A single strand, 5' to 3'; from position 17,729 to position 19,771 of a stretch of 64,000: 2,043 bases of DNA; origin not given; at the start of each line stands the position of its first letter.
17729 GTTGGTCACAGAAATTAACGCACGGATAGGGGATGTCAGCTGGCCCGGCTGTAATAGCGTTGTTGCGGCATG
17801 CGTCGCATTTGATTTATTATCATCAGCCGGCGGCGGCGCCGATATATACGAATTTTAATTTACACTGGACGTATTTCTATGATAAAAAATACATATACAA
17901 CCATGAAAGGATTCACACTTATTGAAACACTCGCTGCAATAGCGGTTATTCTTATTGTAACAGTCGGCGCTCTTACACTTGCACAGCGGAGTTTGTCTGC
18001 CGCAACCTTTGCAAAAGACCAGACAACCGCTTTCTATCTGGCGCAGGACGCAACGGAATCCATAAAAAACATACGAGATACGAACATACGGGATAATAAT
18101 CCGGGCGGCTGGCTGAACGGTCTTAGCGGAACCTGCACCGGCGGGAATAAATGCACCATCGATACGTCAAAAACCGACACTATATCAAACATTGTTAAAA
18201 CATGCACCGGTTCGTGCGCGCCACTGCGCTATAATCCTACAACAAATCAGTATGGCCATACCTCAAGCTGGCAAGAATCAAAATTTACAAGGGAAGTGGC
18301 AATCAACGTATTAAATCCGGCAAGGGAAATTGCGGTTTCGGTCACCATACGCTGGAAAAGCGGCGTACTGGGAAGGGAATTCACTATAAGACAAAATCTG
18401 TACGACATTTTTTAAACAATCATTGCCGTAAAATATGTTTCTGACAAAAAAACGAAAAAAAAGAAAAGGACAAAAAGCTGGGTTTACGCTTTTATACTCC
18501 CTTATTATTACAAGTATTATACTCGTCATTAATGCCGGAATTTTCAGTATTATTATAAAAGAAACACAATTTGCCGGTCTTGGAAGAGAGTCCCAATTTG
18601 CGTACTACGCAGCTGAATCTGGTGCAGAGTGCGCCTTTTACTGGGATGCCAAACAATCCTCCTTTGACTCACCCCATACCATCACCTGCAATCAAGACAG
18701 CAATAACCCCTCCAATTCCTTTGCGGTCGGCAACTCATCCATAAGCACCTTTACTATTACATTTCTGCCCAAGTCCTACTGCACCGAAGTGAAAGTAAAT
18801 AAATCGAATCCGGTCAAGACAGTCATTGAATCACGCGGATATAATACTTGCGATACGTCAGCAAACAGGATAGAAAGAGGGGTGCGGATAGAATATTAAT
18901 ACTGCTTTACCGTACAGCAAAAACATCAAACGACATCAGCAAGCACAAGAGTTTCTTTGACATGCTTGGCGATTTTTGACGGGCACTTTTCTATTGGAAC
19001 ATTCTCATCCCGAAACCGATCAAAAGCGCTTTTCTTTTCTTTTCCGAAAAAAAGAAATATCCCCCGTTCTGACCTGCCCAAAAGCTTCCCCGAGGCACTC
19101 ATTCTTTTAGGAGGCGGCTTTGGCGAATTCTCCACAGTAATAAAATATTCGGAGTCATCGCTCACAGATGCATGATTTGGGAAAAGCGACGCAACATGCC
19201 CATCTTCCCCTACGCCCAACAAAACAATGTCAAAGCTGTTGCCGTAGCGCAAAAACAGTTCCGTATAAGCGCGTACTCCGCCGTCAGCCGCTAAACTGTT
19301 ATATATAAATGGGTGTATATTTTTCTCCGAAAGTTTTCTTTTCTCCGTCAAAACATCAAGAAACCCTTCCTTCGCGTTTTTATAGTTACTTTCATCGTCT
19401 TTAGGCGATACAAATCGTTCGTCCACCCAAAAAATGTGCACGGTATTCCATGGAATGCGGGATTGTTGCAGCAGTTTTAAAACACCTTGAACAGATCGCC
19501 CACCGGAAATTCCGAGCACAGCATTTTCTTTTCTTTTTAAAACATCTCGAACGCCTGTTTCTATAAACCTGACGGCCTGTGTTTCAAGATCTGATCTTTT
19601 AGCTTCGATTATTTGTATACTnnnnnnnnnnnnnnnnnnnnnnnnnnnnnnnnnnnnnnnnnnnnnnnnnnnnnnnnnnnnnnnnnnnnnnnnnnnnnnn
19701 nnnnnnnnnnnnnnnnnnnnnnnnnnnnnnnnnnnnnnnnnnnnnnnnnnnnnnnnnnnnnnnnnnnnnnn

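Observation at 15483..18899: Four-gene pilin cluster with a tandem pair of unusually large (~380-390 aa) prepilin-like paralogs sharing a conserved ~190-aa C-terminal domain.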

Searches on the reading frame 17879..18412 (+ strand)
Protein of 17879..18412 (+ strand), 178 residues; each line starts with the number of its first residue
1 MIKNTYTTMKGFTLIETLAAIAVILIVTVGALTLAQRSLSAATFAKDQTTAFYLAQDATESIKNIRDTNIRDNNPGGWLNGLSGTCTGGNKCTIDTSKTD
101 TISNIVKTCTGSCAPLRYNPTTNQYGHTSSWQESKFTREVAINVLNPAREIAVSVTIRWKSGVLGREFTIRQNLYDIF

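Call 4: search_protein_families(library=pfam, proteins=[window:17879-18412:+], max_evalue=1)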
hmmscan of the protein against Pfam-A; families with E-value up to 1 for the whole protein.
window:17879-18412:+ (178 aa): 1 family
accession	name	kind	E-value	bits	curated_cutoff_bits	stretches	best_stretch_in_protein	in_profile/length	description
PF07963.17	N_methyl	-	0.00011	22.1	21.2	1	10-32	5-27/27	Prokaryotic N-terminal methylation motif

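Call 5: search_protein_families(library=ncbifam, proteins=[window:17879-18412:+], max_evalue=1)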
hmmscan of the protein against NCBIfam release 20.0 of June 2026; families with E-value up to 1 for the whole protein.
window:17879-18412:+ (178 aa): 17 families
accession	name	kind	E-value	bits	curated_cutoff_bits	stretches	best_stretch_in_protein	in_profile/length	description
NF041013.1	T4P_ComGE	equivalog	1e-06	28.7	49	1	9-62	3-56/83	competence type IV pilus minor pilin ComGE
TIGR02523.1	type_IV_pilV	equivalog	1.1e-05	26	52.2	1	10-72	2-64/139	type IV pilus modification protein PilV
TIGR01707.1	gspI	equivalog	8.6e-05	23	44.35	1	11-57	1-47/101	type II secretion system minor pseudopilin GspI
TIGR02532.1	IV_pilin_GFxxxE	domain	0.0001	22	16.3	1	10-32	2-24/24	prepilin-type N-terminal cleavage/methylation domain-containing protein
NF041002.1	pilin_ComGF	equivalog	0.00023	21.4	80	1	10-75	2-68/139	competence type IV pilus minor pilin ComGF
NF007660.0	PRK10332.1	equivalog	0.0027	18.2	86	1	6-52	5-50/107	prepilin-type N-terminal cleavage/methylation domain-containing protein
NF007800.0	PRK10506.1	equivalog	0.0038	17.1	158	1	5-71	4-71/163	prepilin peptidase-dependent protein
TIGR01711.1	gspJ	equivalog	0.0072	16.2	64.85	1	10-51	1-42/192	type II secretion system minor pseudopilin GspJ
NF040982.1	ComGD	equivalog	0.01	16.2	70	1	10-41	2-36/139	competence type IV pilus minor pilin ComGD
NF001209.0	PRK00175.1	equivalog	0.024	13.4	331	1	50-126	49-122/381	homoserine O-acetyltransferase MetX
TIGR02599.1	TIGR02599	subfamily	0.025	13.8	256.5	1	11-63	1-53/361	Verru_Chthon cassette protein C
NF047828.1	T3SSXpsI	equivalog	0.04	14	150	1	10-57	2-49/132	type II secretion system protein XpsI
TIGR01392.2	MetX_acetyl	equivalog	0.04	13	500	1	72-127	51-103/351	homoserine O-acetyltransferase MetX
NF006453.0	PRK08808.1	equivalog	0.047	12.8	295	1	8-49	5-42/211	type II secretion system protein J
NF040999.1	pilin_ComGC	equivalog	0.077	13.2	75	1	10-64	2-65/84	competence type IV pilus major pilin ComGC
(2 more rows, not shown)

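Call 74: search_solved_structures(query=window:17879-18412:+, max_evalue=10)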
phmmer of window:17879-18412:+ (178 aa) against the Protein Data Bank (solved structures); distinct sequences matched with E-value up to 10: 4.
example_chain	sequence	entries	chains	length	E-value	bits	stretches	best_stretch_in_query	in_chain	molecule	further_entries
2dwu_A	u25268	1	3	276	0.52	13.3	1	141-176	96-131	Glutamate racemase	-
9egp_A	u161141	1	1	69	1.6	11.8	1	8-32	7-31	Geopilin domain 1 protein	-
8xkz_C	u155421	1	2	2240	1.8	11.6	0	115-169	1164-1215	Acetyl-CoA carboxylase 1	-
6g2i_D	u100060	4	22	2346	1.9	11.5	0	115-169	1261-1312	Acetyl-CoA carboxylase 1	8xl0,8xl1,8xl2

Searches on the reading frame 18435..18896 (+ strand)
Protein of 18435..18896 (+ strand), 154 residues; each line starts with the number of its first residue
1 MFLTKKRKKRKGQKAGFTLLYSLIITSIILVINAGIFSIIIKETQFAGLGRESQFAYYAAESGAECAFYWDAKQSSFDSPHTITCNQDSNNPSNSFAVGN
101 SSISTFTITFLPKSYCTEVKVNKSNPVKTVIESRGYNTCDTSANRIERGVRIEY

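Call 4: search_protein_families(library=pfam, proteins=[window:18435-18896:+], max_evalue=1)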
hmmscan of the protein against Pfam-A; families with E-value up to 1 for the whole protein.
window:18435-18896:+ (154 aa): 1 family
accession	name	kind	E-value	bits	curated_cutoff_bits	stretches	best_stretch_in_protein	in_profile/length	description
PF04923.17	Ninjurin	-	0.036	14.4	26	1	14-46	37-69/102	Ninjurin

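Call 5: search_protein_families(library=ncbifam, proteins=[window:18435-18896:+], max_evalue=1)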
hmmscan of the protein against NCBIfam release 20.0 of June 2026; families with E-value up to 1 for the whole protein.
window:18435-18896:+ (154 aa): 2 families
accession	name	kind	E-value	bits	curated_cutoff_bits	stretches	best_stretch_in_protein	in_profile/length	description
TIGR01495.1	ETRAMP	paralog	0.058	13.4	32.75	1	3-36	39-69/85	ETRAMP family protein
NF040982.1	ComGD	equivalog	0.94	9.9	70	0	15-44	2-30/139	competence type IV pilus minor pilin ComGD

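Call 75: search_solved_structures(query=window:18435-18896:+, max_evalue=10)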
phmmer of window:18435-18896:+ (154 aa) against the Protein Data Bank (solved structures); distinct sequences matched with E-value up to 10: 5.
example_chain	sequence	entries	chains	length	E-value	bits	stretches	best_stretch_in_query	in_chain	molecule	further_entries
9c5y_A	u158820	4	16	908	0.23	14.7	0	47-137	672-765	Glutamate receptor ionotropic, kainate 2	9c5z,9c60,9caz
8fwq_A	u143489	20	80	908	0.36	14.1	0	47-137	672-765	Glutamate receptor ionotropic, kainate 2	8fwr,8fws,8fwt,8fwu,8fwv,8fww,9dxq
7f56_A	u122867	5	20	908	0.37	14.1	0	47-137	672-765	Glutamate receptor ionotropic, kainate 2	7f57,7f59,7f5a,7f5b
9b35_A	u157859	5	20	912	0.37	14.1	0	47-137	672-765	Glutamate receptor ionotropic, kainate 2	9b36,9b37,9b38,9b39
9mzi_A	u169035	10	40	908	0.94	12.7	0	48-137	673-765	Glutamate receptor ionotropic, kainate 2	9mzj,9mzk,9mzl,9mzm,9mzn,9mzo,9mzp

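Call 82: find_related_loci(query=A7, collection=genome_contigs, flank=6000)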
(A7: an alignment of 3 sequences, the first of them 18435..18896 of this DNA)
Query A7 (154 aa) in genome_contigs; peptide patterns used: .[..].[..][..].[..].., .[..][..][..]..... (x = any residue, [..] = any of these).
177 stretches matched a pattern; 153 encode a relative of the query (tblastn E <= 1e-3); the best 80 are kept; 80 distinct loci.
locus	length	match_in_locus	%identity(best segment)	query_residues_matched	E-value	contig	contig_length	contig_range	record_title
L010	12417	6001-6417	52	13-154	3e-41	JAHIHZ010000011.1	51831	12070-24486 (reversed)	MAG: Patescibacteria group bacterium isolate KR11_S3.mb.10 KR11_S3.mb.10_k141_106250, whole genome shotgun sequence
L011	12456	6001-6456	48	4-154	1e-38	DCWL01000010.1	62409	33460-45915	MAG TPA_asm: Patescibacteria group bacterium UBA2163 UBA2163_contig_5876, whole genome shotgun sequence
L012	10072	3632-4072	47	6-154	2e-38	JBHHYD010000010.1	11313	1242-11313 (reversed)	MAG: Candidatus Paceibacteria bacterium isolate Maj_2_bin.9 NODE_3224_length_11313_cov_6.260615, whole genome shotgun se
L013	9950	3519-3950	47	13-154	6e-38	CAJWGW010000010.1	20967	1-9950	TPA_asm: uncultured bacterium isolate ERR599060_bin.41_MetaBAT_v2.12.1_MAG genome assembly, contig: NODE_687_length_2096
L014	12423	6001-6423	44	16-154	3e-37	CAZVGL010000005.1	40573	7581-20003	MAG TPA_asm: uncultured Candidatus Saccharibacteria bacterium isolate binchicken_co28_93 genome assembly, contig: NODE_7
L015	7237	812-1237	45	13-154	1e-36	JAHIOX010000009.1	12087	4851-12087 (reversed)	MAG: Patescibacteria group bacterium isolate KR13_S3.mb.30 KR13_S3.mb.30_k141_148538, whole genome shotgun sequence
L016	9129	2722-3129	46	16-154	5e-36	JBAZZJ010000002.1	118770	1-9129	MAG: Candidatus Paceibacterota bacterium isolate SO_2017_GW3_13 scaffold_179_c1_OW296A_2017, whole genome shotgun sequen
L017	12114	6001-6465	41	9-154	1e-35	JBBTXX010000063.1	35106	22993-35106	MAG: Patescibacteria group bacterium isolate H51-bin051 H51_bin051_000000000063, whole genome shotgun sequence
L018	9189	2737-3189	43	1-154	2e-35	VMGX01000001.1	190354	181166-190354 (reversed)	MAG: Parcubacteria group bacterium Athens0714_16 Athens071416_scaffold_107, whole genome shotgun sequence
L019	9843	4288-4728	42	11-154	1e-35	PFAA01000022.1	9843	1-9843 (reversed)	MAG: Candidatus Campbellbacteria bacterium CG10_big_fil_rev_8_21_14_0_10_35_52 CG10_8_21_14_0.10_scaffold_12634_c, whole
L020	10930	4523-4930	47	16-154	3e-35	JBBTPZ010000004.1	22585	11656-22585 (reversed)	MAG: Patescibacteria group bacterium isolate H52-bin030_1 H52_bin030_1_000000000004, whole genome shotgun sequence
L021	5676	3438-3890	44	16-154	5e-34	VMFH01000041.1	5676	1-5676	MAG: Parcubacteria group bacterium Gr01-1014_72 G01um101472_scaffold_5904, whole genome shotgun sequence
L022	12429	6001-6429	41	8-154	8e-33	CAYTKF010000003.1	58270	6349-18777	MAG TPA_asm: uncultured Candidatus Saccharibacteria bacterium isolate binchicken_co191_187 genome assembly, contig: NODE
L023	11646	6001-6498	40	2-154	7e-33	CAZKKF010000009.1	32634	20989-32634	MAG TPA_asm: uncultured Candidatus Saccharibacteria bacterium isolate SRP344714_co1_88 genome assembly, contig: NODE_272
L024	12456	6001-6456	41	5-154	2e-32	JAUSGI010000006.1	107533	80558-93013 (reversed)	MAG: bacterium isolate E14_metabat.bin.111 E14_k141_552747, whole genome shotgun sequence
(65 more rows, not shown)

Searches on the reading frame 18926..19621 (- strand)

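Call 20: search_protein_families(library=pfam, proteins=[window:18926-19621:-], max_evalue=0.001)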
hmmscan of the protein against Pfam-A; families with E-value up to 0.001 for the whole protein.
window:18926-19621:- (231 aa): 1 family
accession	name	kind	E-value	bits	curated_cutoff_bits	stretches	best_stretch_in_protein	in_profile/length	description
PF01182.26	Glucosamine_iso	-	1.2e-51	176.1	27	1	9-224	3-222/225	Glucosamine-6-phosphate isomerases/6-phosphogluconolactonase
